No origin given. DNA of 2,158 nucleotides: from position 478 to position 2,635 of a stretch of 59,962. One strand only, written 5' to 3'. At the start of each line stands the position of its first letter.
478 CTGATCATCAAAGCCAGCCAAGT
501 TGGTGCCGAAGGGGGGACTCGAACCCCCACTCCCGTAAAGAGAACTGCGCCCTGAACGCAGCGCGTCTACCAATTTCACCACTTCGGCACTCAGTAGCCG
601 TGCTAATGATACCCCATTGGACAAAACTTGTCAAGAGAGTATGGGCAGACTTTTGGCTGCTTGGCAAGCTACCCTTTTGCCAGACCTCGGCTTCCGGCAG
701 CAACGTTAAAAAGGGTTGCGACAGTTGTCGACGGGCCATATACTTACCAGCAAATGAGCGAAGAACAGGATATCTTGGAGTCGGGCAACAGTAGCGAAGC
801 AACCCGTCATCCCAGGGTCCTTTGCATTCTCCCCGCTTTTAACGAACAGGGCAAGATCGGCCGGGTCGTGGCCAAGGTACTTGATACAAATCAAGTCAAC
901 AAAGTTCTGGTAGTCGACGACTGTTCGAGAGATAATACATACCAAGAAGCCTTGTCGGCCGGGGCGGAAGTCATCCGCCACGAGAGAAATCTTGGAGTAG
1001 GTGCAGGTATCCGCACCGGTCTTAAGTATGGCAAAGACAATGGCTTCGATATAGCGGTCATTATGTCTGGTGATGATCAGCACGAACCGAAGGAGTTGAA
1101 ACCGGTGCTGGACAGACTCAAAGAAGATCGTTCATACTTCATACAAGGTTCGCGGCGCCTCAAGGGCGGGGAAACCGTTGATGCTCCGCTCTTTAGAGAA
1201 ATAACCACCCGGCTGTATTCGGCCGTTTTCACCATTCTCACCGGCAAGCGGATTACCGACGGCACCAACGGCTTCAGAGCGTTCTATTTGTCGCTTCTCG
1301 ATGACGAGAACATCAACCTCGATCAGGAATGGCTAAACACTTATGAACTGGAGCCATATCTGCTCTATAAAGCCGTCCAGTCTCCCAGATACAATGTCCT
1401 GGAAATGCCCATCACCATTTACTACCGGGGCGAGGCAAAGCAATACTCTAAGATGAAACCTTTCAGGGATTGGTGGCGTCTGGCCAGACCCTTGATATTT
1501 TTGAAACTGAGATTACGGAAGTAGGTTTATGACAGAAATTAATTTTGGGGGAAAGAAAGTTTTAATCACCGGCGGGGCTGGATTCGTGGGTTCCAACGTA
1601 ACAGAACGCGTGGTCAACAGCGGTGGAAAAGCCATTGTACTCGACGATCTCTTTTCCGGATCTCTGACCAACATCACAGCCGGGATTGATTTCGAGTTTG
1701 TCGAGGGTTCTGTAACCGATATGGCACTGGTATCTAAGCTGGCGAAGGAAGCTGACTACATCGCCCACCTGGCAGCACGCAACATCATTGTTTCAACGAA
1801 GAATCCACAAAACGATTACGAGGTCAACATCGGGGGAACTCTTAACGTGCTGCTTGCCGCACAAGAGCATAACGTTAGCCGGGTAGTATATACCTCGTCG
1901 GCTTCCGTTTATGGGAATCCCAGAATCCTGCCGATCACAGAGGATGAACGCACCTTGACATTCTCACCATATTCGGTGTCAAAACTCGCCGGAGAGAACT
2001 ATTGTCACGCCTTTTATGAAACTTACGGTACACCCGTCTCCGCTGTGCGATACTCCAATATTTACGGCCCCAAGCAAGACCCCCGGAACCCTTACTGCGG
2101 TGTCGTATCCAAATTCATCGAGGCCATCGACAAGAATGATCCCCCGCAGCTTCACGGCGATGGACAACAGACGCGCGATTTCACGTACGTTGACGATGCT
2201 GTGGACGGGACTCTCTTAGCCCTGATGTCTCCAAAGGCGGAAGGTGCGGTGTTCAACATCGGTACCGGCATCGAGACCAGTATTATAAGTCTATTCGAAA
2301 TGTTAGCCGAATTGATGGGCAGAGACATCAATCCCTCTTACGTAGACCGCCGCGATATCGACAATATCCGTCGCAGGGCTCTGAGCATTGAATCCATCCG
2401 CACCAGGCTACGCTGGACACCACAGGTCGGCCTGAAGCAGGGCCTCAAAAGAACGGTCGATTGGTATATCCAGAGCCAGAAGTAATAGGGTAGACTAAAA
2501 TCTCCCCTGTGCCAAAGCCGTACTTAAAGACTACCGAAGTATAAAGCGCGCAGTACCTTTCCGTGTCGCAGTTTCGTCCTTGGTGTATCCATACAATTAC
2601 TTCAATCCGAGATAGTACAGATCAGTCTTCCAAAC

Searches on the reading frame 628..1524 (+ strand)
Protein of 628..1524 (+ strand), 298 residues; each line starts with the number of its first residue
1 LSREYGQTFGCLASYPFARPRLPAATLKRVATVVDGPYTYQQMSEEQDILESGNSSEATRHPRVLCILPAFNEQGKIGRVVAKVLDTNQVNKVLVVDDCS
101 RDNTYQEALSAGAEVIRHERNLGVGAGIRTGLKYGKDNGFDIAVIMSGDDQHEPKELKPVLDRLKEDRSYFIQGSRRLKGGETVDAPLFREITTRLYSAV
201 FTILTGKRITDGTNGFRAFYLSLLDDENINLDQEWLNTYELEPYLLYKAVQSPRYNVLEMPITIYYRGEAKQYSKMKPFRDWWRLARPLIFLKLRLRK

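Call 59: search_protein_families(library=pfam, proteins=[window:628-1524:+], max_evalue=0.000001)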
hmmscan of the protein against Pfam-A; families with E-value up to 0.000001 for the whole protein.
window:628-1524:+ (298 aa): 2 families
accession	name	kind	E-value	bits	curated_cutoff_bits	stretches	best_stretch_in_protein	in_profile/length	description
PF00535.33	Glycos_transf_2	-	2.2e-22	80.2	23.3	1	67-220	3-160/168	Glycosyl transferase family 2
PF13641.12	Glyco_tranf_2_3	-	3.5e-07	30.9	27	1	62-190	1-132/230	Glycosyltransferase like family 2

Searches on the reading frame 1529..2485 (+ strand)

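Call 59: search_protein_families(library=pfam, proteins=[window:1529-2485:+], max_evalue=0.000001)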
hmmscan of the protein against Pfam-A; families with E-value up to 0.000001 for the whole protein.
window:1529-2485:+ (318 aa): 6 families
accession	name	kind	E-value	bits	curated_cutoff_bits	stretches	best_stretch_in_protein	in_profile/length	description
PF01370.27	Epimerase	-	3.4e-55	187.5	20.9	1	11-245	1-240/240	NAD dependent epimerase/dehydratase family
PF16363.11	GDP_Man_Dehyd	-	9.6e-48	163.8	27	1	12-309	1-332/332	GDP-mannose 4,6 dehydratase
PF01073.25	3Beta_HSD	-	3.7e-21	75.8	22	1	12-233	1-230/280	3-beta hydroxysteroid dehydrogenase/isomerase family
PF02719.21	Polysacc_synt_2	-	2.2e-15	57.1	20.2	1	11-268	1-252/293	Polysaccharide biosynthesis protein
PF04321.23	RmlD_sub_bind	-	1.4e-11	44.5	27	1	10-183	2-156/287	RmlD substrate binding domain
PF07993.18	NAD_binding_4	-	2e-10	40.7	20.1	1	68-196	82-226/258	Male sterility protein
